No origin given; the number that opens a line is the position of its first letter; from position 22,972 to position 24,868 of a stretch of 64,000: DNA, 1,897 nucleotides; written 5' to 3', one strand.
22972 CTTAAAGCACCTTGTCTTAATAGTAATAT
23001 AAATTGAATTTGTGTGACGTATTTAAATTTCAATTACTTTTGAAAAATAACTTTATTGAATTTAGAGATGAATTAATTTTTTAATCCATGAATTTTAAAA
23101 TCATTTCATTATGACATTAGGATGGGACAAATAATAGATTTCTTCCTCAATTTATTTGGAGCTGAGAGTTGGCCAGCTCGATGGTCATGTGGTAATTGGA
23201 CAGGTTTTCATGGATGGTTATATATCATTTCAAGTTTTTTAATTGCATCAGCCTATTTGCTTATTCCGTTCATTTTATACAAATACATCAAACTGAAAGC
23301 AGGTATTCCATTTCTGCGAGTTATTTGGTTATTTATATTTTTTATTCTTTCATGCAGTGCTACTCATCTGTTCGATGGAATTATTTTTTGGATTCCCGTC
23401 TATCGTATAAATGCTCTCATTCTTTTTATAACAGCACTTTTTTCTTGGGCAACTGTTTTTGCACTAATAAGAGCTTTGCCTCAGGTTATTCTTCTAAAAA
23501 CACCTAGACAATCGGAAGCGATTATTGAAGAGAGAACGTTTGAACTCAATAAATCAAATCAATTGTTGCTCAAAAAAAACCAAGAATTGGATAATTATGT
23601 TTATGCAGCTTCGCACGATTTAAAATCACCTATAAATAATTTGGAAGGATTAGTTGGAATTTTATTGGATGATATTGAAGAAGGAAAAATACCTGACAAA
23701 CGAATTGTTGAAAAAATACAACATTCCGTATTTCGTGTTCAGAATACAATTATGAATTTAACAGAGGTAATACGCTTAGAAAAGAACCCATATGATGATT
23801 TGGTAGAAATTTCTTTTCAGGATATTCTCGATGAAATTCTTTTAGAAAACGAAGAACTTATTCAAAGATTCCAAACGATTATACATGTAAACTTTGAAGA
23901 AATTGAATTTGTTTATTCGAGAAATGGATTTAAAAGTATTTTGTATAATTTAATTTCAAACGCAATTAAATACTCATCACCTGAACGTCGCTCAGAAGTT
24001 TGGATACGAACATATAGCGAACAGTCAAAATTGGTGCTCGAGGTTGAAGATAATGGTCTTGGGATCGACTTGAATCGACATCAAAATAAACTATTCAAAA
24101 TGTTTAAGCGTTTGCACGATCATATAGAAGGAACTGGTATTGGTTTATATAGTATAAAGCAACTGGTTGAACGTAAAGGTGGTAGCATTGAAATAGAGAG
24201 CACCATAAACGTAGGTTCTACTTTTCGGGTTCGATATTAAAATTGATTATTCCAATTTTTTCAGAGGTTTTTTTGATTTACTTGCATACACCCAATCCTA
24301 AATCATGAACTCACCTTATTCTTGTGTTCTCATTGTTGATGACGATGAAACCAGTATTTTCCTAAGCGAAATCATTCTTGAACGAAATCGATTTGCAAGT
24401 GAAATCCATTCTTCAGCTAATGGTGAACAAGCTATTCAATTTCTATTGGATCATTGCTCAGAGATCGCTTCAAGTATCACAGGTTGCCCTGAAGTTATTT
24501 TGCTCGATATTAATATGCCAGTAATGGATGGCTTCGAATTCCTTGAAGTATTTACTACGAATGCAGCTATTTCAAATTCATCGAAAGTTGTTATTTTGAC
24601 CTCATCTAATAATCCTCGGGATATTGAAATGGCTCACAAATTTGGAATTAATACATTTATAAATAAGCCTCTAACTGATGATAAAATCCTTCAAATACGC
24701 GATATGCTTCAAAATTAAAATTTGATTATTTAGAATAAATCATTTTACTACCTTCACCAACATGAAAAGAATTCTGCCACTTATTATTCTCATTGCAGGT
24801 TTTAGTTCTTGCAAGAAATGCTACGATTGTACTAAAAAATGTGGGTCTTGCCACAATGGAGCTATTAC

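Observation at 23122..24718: Bacteroidota two-component system whose sensor carries a plant-type ethylene-binding domain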

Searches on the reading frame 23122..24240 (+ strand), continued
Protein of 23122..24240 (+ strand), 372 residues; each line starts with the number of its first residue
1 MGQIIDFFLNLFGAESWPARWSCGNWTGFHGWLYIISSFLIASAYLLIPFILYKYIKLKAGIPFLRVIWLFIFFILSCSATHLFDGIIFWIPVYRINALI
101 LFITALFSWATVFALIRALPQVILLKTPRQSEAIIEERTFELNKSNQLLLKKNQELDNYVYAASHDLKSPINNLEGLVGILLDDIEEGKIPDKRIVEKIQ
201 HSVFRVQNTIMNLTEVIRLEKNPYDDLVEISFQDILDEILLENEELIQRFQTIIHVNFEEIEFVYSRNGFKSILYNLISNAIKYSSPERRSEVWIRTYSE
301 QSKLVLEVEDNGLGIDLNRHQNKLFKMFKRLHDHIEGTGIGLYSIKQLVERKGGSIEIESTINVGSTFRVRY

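Call 47: fold_search(model_id=the predicted structure, library=pdb)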
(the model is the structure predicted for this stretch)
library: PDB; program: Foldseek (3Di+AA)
matches with E <= 10: 515; with E <= 0.001: 354
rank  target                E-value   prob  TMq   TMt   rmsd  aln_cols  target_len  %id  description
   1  6rgz_A                2.9e-16  1.00  0.43  0.65   5.8       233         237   22  Revisiting pH-gated conformational switch. Complex HK853-RR468 pH 6.5 (released 2020-02-19)
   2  6rfv_B                3.2e-16  1.00  0.43  0.66   5.6       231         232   22  Revisiting pH-gated conformational switch. Complex HK853-RR468 pH 7 (released 2020-02-19)
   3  6rh8_A                1.6e-15  1.00  0.43  0.64   5.8       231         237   22  Revisiting pH-gated conformational switch. Complex HK853 mutant H260A -RR468 mutant D53A pH 5.3 (released 2020-02-19)
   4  6rgy_B                2.2e-15  1.00  0.43  0.65   5.6       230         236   22  Revisiting pH-gated conformational switch. Complex HK853-RR468 pH 7.5 (released 2020-02-19)
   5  6rh0_B                3.3e-15  1.00  0.43  0.65   5.7       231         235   22  Revisiting pH-gated conformational switch. Complex HK853-RR468 pH 5.5 (released 2020-02-19)
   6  6azr_A                3.6e-15  1.00  0.43  0.66   5.7       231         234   22  Crystal structure of the T264A HK853cp-BeF3-RR468 complex (released 2017-12-27)
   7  4jav_A                3.8e-15  1.00  0.41  0.60   9.0       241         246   23  Structural basis of a rationally rewired protein-protein interface (HK853wt and RR468mutant V13P, L14I, I17M and N21V) (released 2013-09-04)
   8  5uht_A                4.2e-15  1.00  0.43  0.65   5.7       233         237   22  Structure of the Thermotoga maritima HK853-BeF3-RR468 complex at pH 5.0 (released 2017-12-27)
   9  6rgy_A                6.4e-15  1.00  0.43  0.65   5.6       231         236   22  Revisiting pH-gated conformational switch. Complex HK853-RR468 pH 7.5 (released 2020-02-19)
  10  6rh0_A                6.8e-15  1.00  0.43  0.65   5.7       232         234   22  Revisiting pH-gated conformational switch. Complex HK853-RR468 pH 5.5 (released 2020-02-19)
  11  6rh7_A                1.0e-14  1.00  0.43  0.64   5.9       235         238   22  Revisiting pH-gated conformational switch. Complex HK853 mutant H260A -RR468 mutant D53A pH 7.5 (released 2020-02-19)
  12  6rh7_B                1.2e-14  1.00  0.43  0.65   5.9       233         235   21  Revisiting pH-gated conformational switch. Complex HK853 mutant H260A -RR468 mutant D53A pH 7.5 (released 2020-02-19)
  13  4jas_A                1.5e-14  1.00  0.43  0.64   5.9       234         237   23  Structural basis of a rationally rewired protein-protein interface (HK853mutant A268V, A271G, T275M, V294T and D297E a (released 2013-09-04)
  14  4jav_B                1.5e-14  1.00  0.42  0.62   7.2       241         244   22  Structural basis of a rationally rewired protein-protein interface (HK853wt and RR468mutant V13P, L14I, I17M and N21V) (released 2013-09-04)
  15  4u7o_A                1.6e-14  1.00  0.52  0.78   3.6       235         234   22  Active histidine kinase bound with ATP (released 2015-09-02)
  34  8f71_B                3.5e-13  1.00  0.43  0.78   3.8       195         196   28  Crystal structure of the histidine kinase domain of bacteriophytochrome RpBphP2 (released 2023-11-22)
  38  8f71_A                1.9e-12  1.00  0.41  0.75   4.7       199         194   30  Crystal structure of the histidine kinase domain of bacteriophytochrome RpBphP2 (released 2023-11-22)
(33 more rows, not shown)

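Call 71: find_encoding_contigs(protein=P0283, flank=4000, max_places=2)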
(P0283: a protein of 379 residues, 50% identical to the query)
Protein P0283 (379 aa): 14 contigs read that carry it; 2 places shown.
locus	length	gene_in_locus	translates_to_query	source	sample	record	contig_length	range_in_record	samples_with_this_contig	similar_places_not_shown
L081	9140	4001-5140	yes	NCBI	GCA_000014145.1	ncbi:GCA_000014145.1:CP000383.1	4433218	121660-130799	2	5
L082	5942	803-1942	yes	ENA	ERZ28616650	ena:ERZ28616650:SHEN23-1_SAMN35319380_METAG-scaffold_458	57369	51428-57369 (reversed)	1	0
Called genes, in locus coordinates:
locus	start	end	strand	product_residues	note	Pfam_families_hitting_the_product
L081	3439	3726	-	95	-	-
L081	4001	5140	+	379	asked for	PF25487:ETR1_N, PF00512:HisKA (weak), PF02518:HATPase_c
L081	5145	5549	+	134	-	PF00072:Response_reg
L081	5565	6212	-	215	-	PF00072:Response_reg, PF00196:GerE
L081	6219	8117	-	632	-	PF07730:HisKA_3, PF02518:HATPase_c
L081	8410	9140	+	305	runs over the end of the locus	PF03976:PPK2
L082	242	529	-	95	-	-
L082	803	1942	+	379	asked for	PF25487:ETR1_N, PF00512:HisKA (weak), PF02518:HATPase_c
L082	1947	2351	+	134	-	PF00072:Response_reg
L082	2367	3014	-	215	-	PF00072:Response_reg, PF00196:GerE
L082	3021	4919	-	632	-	PF07730:HisKA_3, PF02518:HATPase_c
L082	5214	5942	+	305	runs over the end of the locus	PF03976:PPK2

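Call 72: find_encoding_contigs(protein=P0232, flank=6000, max_places=2)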
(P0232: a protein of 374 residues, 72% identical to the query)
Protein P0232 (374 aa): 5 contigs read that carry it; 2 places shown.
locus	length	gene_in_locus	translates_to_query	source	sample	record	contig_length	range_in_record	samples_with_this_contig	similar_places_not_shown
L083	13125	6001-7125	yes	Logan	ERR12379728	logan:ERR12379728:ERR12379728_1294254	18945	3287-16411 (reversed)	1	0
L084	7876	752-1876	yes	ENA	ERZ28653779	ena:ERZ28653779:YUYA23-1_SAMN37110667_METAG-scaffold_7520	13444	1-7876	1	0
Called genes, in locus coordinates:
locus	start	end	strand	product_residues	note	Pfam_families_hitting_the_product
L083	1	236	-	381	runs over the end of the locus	PF00005:ABC_tran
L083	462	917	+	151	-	-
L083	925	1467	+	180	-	-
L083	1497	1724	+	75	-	PF09905:VF530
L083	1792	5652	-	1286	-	PF00801:PKD, PF18911:PKD_4, PF00431:CUB (weak), PF17210:SdrD_B (weak), PF24595:DUF7619, PF18962:Por_Secre_tail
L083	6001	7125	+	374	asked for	PF25487:ETR1_N, PF02518:HATPase_c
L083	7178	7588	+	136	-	PF00072:Response_reg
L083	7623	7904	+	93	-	-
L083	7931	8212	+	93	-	-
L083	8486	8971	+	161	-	PF04542:Sigma70_r2, PF08281:Sigma70_r4_2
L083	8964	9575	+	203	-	-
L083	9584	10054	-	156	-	PF07366:SnoaL, PF14534:DUF4440 (weak), PF12680:SnoaL_2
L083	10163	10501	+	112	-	PF01638:HxlR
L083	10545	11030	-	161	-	-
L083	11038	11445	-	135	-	PF21619:DUF6855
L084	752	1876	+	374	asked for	PF25487:ETR1_N, PF02518:HATPase_c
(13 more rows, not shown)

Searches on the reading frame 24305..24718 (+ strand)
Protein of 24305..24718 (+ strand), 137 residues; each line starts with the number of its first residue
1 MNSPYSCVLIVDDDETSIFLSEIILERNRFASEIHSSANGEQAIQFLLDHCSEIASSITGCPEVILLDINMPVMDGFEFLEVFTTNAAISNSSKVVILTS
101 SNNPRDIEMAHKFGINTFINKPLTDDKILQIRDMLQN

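Call 3: search_protein_families(library=pfam, proteins=[window:24305-24718:+], max_evalue=10)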
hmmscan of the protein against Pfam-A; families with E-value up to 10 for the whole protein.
window:24305-24718:+ (137 aa): 1 family
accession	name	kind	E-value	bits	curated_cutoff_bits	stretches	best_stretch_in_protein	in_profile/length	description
PF00072.30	Response_reg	-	2.7e-18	66.6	30.2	1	8-130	1-108/111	Response regulator receiver domain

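Call 4: search_protein_families(library=ncbifam, proteins=[window:24305-24718:+], max_evalue=10)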
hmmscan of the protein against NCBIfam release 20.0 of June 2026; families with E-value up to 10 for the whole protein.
window:24305-24718:+ (137 aa): 76 families (the best 25 are shown)
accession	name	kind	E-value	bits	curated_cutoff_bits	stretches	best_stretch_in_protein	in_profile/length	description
NF007135.0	PRK09581.1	equivalog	6.3e-11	41.7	474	1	8-129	5-113/457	PleD family two-component system response regulator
NF007969.0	PRK10693.1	equivalog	5.5e-10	38.8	329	1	8-128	10-115/337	two-component system response regulator RssB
NF006900.1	PRK09390.1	equivalog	1.2e-09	38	255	1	7-130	6-114/203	response regulator FixJ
NF007935.0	PRK10651.1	equivalog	1.2e-09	37.7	250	1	60-130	51-118/216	two-component system response regulator NarL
NF011874.0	PRK15347.1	equivalog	3.4e-09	35.3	852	1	63-130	736-804/921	two component system sensor kinase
NF040689.1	MtrAB_MtrA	equivalog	6e-09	35.6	300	1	8-129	1-106/219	MtrAB system response regulator MtrA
NF041367.1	CheY_Halo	equivalog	7e-09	36.1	200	1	8-130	1-108/114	chemotaxis protein CheY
NF045901.1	HisKinLetSLeg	equivalog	1.6e-08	33.1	1650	1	8-130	674-783/906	two-component system sensor histidine kinase LetS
NF001965.0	PRK00742.1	subfamily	4.5e-08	32.7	293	1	8-124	6-110/357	chemotaxis-specific protein-glutamate methyltransferase CheB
NF041945.1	LuxN_Vibrio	equivalog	1.4e-07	30.1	1550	1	6-126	721-825/839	quorum-sensing autoinducer 1 sensor kinase/phosphatase LuxN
NF041866.1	EpsW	equivalog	2.4e-07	30.4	200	1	28-129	27-118/131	exopolysaccharide biosynthesis response regulator EpsW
NF052445.1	RespRegMctR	equivalog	2.7e-07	30.2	300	1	58-130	44-113/205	two-component system response regulator MctR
TIGR02875.1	spore_0_A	equivalog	2.9e-07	30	200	1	9-134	6-121/262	sporulation transcription factor Spo0A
NF008318.0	PRK11107.1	equivalog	3.7e-07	28.6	890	1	7-130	669-779/920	two-component sensor histidine kinase BarA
NF008469.0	PRK11361.1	equivalog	3.9e-07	29.1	714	1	6-128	5-112/461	acetoacetate metabolism transcriptional regulator AtoC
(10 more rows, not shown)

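Call 39: list_cluster_members(proteins=[P0230, window:24305-24715:+])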
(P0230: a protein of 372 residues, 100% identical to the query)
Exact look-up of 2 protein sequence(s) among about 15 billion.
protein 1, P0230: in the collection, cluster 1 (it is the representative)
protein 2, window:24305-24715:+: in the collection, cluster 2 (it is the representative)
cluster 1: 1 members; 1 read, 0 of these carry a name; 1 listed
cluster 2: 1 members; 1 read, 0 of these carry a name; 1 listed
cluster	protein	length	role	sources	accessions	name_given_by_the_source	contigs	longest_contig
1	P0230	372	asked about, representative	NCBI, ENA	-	-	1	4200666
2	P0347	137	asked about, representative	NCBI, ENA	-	-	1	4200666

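Call 65: search_solved_structures(query=window:24305-24718:+, max_evalue=0.001)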
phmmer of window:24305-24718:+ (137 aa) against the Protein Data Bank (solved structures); distinct sequences matched with E-value up to 0.001: 71 (the best 60 are shown).
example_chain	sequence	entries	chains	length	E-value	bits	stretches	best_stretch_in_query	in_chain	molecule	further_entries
1k66_A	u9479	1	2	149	6.9e-18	68.1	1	8-130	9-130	Phytochrome Response Regulator RcpB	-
6xvu_A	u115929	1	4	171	1.3e-16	63.9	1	8-134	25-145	Response regulator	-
8avv_A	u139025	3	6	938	3.2e-15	59.4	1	8-134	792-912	Bacteriophytochrome,Response regulator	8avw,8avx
5ic5_A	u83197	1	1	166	6.9e-15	58.4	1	8-124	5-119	Candidate response regulator, CheY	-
5brj_A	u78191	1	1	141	1.2e-12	51.1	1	8-128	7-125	Two component response regulator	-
3ilh_A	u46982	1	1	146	1.3e-12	51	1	7-129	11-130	Two component response regulator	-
3heb_A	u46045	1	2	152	4.1e-11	46.2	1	8-126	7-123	Response regulator receiver domain protein (CheY)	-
9xzo_A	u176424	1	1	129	4.9e-09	39.5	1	8-129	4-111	De novo protein M1X0B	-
4zyl_A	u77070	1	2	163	1.2e-08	38.2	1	8-124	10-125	RphyB protein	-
1jlk_A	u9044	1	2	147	2.2e-08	37.4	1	3-122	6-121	Response regulator RCP1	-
1i3c_A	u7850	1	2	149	2.3e-08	37.3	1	3-122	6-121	RESPONSE REGULATOR RCP1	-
5te9_A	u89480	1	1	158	2.4e-08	37.2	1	8-131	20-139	Response regulator receiver protein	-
1k68_A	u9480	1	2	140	3.1e-08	36.9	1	7-131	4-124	Phytochrome Response Regulator RcpA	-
2qvg_A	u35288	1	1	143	2.3e-07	34.1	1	8-131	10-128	Two component response regulator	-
1p6q_A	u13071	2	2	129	2.4e-07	34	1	8-128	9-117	CheY2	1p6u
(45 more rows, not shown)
